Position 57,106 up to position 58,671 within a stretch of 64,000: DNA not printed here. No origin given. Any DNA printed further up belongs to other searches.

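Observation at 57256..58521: PL7 lyase with all three canonical motifs, membrane-anchored and Fn3-tagged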

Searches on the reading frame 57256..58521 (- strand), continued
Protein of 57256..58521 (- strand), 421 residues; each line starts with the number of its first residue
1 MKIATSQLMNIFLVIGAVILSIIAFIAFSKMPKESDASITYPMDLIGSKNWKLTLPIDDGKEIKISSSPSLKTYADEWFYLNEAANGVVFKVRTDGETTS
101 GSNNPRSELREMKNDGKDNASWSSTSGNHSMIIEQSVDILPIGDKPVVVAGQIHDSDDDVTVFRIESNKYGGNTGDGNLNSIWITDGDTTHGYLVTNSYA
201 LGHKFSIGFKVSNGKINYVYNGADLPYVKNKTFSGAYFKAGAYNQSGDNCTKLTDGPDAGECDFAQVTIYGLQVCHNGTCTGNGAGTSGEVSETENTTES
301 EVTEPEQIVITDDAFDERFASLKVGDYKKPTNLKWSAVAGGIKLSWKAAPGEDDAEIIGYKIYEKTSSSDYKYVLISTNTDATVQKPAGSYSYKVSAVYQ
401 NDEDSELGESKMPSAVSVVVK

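Call 10: list_cluster_members(proteins=[P0001, P0002])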
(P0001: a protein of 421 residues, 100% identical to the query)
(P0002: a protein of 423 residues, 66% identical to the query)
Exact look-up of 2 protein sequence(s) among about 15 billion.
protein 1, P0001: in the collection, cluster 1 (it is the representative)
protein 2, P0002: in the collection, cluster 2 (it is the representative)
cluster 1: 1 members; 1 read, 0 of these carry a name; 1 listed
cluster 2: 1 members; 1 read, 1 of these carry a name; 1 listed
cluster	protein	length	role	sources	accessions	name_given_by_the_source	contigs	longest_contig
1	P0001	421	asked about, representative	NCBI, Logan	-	-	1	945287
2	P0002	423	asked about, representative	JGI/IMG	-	hypothetical protein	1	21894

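Call 11: search_protein_families(library=ncbifam, proteins=[window:57256-58521:-], max_evalue=0.001)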
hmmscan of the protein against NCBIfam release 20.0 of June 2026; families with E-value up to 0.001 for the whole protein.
window:57256-58521:- (421 aa): 0 families

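Call 25: find_encoding_contigs(protein=P0004, flank=10000, max_places=2)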
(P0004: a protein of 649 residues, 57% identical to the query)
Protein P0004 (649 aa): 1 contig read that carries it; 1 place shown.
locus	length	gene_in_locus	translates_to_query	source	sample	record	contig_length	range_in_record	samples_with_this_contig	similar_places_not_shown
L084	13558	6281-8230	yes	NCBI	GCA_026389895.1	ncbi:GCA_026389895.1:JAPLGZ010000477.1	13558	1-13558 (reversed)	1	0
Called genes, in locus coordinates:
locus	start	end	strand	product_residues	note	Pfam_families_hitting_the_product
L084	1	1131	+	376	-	PF00512:HisKA (weak), PF02518:HATPase_c, PF00072:Response_reg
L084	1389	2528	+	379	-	PF21471:Reelin_subrepeat-B (faint), PF02012:BNR (faint), PF13088:BNR_2 (weak)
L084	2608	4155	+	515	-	PF20254:DMFA2_C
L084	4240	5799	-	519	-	PF00890:FAD_binding_2 (faint), PF01266:DAO, PF01593:Amino_oxidase, PF03486:HI0933_like (faint), PF07992:Pyr_redox_2 (faint), PF12831:FAD_oxidored (faint), PF13450:NAD_binding_8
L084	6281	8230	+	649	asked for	PF08787:Alginate_lyase2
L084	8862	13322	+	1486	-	PF03425:CBM_11 (weak), PF08547:CIA30 (faint), PF21582:CBM30 (faint)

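Call 26: find_encoding_contigs(protein=P0012, flank=10000, max_places=2)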
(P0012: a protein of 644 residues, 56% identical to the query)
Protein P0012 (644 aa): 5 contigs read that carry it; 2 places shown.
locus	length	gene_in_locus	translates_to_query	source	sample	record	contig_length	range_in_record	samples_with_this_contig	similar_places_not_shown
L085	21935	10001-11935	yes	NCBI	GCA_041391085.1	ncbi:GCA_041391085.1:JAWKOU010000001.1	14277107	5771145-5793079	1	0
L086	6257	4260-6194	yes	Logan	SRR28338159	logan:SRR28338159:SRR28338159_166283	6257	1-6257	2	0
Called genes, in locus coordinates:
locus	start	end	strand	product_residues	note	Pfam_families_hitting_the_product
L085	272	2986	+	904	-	PF25390:WD40_RLD, PF00415:RCC1, PF13540:RCC1_2, PF00415:RCC1, PF13540:RCC1_2, PF00415:RCC1, PF13540:RCC1_2, PF25390:WD40_RLD, +14 more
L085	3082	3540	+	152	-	PF11716:MDMPI_N (weak), PF12867:DinB_2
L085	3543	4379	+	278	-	PF00296:Bac_luciferase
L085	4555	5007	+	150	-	PF04978:MST (faint), PF05163:DinB, PF12867:DinB_2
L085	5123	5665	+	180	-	PF00300:His_Phos_1 (weak)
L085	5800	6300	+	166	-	-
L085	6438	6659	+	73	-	-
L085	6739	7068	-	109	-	-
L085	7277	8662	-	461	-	PF04820:Trp_halogenase (faint), PF12831:FAD_oxidored (weak)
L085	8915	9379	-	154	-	PF01243:PNPOx_N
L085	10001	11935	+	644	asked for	PF08787:Alginate_lyase2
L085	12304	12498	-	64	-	PF00583:Acetyltransf_1 (weak)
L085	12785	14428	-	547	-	PF00282:Pyridoxal_deC, PF00266:Aminotran_5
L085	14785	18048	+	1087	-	PF03704:BTAD, PF00515:TPR_1 (faint), PF00931:NB-ARC (weak), PF13191:AAA_16 (weak), PF13401:AAA_22 (weak), PF13424:TPR_12, PF17874:TPR_MalT, PF13424:TPR_12, +7 more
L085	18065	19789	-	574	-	PF09820:AAA-ATPase_like, PF08011:PDDEXK_9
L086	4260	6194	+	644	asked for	PF08787:Alginate_lyase2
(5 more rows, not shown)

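Call 33: find_related_loci(query=A2, collection=metagenome_contigs, flank=10000)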
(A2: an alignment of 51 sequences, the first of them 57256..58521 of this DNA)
Query A2 (421 aa) in metagenome_contigs; peptide patterns used: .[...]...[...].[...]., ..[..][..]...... (x = any residue, [..] = any of these).
600 stretches matched a pattern (row limit reached: there are more); 551 encode a relative of the query (tblastn E <= 1e-3); the best 80 are kept; 79 distinct loci.
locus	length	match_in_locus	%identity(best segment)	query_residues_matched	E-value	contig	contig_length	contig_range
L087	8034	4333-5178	56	1-299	1e-105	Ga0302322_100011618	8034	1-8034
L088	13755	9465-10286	55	12-291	1e-98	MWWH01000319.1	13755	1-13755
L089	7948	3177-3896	60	39-286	7e-96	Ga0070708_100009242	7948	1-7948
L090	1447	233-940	56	40-291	9e-99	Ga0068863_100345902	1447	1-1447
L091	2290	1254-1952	60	43-286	2e-94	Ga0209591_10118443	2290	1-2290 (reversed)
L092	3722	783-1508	56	41-286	2e-90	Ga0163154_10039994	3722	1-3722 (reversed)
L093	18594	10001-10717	58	40-286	5e-89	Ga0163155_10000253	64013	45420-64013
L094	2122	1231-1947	57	40-286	4e-89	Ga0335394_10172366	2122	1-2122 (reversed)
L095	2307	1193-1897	50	41-283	6e-74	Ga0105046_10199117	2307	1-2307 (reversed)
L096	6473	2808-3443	50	50-274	2e-60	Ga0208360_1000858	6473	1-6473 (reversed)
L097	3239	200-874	45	37-280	8e-59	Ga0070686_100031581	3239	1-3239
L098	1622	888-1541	48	41-276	4e-61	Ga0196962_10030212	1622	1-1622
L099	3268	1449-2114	45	40-280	3e-58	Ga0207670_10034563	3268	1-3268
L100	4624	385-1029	49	50-274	7e-58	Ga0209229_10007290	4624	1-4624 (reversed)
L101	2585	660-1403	43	7-272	5e-58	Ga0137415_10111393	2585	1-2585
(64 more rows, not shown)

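Call 37: predict_structure(alignment_id=A2)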
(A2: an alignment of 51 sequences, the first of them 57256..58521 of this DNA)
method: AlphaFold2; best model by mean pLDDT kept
length: 421 residues; sequences in the alignment: 51
mean_pLDDT: 85.9   pTM: 0.67
mean pLDDT of the five models: 85.9, 84.4, 84.1, 83.4, 82.4
residues with pLDDT >= 90: 219; 70-90: 152; 50-70: 24; < 50: 26
segments of 3 or more residues with pLDDT < 50: 287-312
pLDDT, mean of each block of 10 residues (from residue 1): 65 85 81 76 94 97 95 98 97 96 96 93 97 98 94 95 93 82 87 93 97 97 94 97 94 95 98 95 67 37 32 63 79 82 77 79 87 84 82 89 86 85 76
secondary structure, 60 per line:
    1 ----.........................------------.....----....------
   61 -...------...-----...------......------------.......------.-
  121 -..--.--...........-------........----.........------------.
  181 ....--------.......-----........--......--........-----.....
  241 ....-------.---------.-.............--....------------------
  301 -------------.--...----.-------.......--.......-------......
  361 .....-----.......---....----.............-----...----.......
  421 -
elements in order: H5-29 H42-46 E51-54 E62-64 E79-81 E88-93 E106-112 E129-139 E147-154 E159-167 E180-184 E193-199 E205-212 E215-220 E223-230 E236-244 E264-276 E279-282 E332-338 E341-347 E355-365 E371-377 E381-384 E389-401 E407-409 E414-420
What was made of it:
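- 57256..58521 (-): PL7 polysaccharide lyase gene, 421 aa (signal-anchor + catalytic jelly roll + linker + Fn3). AF2 mean pLDDT 85.9 (call 37).
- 57547..57675 (-): Disordered, acidic, Thr/Ser/Glu-rich linker (aa 283-325). pLDDT <50 for aa 287-312 (call 37).
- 57259..57546 (-): C-terminal Fn3-like beta-sandwich (aa 326-421). Seven strands at pLDDT 77-89 (call 37).
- On CAZy PL7 (Pfam PF08787 Alginate_lyase2): AF2 model with pLDDT >93 over aa 40-282 (call 37).
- On Fibronectin type III domain: Seven strands at aa 332-420 with pLDDT 77-89 in the full-length model (call 37).
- The ORF is intact and full length, with a high-confidence fold (call 37).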

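Call 41: fold_search(model_id=the predicted structure, library=pdb)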
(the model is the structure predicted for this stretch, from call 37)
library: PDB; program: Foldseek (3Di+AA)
matches with E <= 10: 1754; with E <= 0.001: 113
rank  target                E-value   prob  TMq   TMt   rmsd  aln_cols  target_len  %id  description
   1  5zqi                  1.2e-22  1.00  0.48  0.92   2.7       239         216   42  Alginate lyase AlgAT5 from Polysaccharide Lyase family 7 (released 2019-04-24)
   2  1uai                  2.7e-21  1.00  0.48  0.89   2.9       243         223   42  Crystal Structure of the Alginate Lyase from Corynebacterium sp. (released 2004-07-27)
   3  5xnr                  1.1e-15  1.00  0.47  0.51   3.9       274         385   28  Truncated AlyQ with CBM32 and alginate lyase domains (released 2018-06-13)
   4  2zab_A                4.5e-14  1.00  0.44  0.80   3.6       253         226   22  Crystal Structure of Family 7 Alginate Lyase A1-II' Y284F in Cmplex with Product (GGG) (released 2008-05-27)
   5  2zac_A                5.2e-14  1.00  0.44  0.78   3.8       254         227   23  Crystal Structure of Family 7 Alginate Lyase A1-II' Y284F in Complex with Product (MMG) (released 2008-05-27)
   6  2cws                  5.5e-14  1.00  0.45  0.80   3.1       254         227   23  Crystal structure at 1.0 A of alginate lyase A1-II', a member of polysaccharide lyase family-7 (released 2005-11-15)
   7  2z42                  1.3e-13  1.00  0.42  0.72   3.9       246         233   24  Crystal Structure of Family 7 Alginate Lyase A1-II' from Sphingomonas sp. A1 (released 2008-05-27)
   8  2zaa_A                1.4e-13  1.00  0.43  0.75   3.7       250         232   22  Crystal Structure of Family 7 Alginate Lyase A1-II' H191N/Y284F in Complex with Substrate (GGMG) (released 2008-05-27)
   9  2za9                  3.7e-13  1.00  0.42  0.75   4.0       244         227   22  Crystal Structure of Alginate lyase A1-II' N141C/N199C (released 2008-05-27)
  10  3zpy_A                5.4e-13  1.00  0.42  0.69   4.7       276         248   25  Crystal structure of the marine PL7 alginate lyase AlyA1 from Zobellia galactanivorans (released 2013-06-26)
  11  3zpy_B                6.0e-13  1.00  0.44  0.73   4.7       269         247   26  Crystal structure of the marine PL7 alginate lyase AlyA1 from Zobellia galactanivorans (released 2013-06-26)
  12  1vav_A                1.3e-12  1.00  0.44  0.81   3.1       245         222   23  Crystal structure of alginate lyase PA1167 from Pseudomonas aeruginosa at 2.0 A resolution (released 2004-05-25)
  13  4ozx                  2.1e-12  1.00  0.44  0.63   5.0       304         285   21  Crystal Structure of the alginate lyase from Klebsiella pneumoniae (released 2015-03-04)
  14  8wok_B                1.6e-11  1.00  0.43  0.63   4.7       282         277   23  Crystal structure of PL7 family alginate lyase AlyMc (released 2024-10-16)
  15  8wok_A                1.9e-11  1.00  0.41  0.61   5.3       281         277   22  Crystal structure of PL7 family alginate lyase AlyMc (released 2024-10-16)
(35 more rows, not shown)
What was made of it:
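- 57256..58521 (-): Foldseek 5ZQI TM 0.92 and 1UAI TM 0.89 (call 41).
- On CAZy PL7 (Pfam PF08787 Alginate_lyase2): Foldseek TM 0.92 to 5ZQI and 0.89 to 1UAI, and the top 43 hits are all PL7 structures (call 41).
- PL7 includes glucuronan lyases (7NDE appears in call 41).
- Tried and rejected: I considered a fungal-type (PL7_4-like) glucuronan lyase and judged it unlikely: 18% identity to 7NDE against 42-44% to ALY-1 and AlgAT5 (call 41).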

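Call 56: find_encoding_contigs(protein=P0001, flank=1000, max_places=2)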
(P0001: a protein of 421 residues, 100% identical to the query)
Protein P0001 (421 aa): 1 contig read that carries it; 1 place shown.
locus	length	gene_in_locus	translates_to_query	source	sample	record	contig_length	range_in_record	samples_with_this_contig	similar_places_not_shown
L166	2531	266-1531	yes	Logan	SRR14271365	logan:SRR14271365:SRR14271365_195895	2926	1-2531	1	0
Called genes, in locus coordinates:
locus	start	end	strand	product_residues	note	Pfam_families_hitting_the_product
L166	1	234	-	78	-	?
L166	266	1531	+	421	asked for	PF08787:Alginate_lyase2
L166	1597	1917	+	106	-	-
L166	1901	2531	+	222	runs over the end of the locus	-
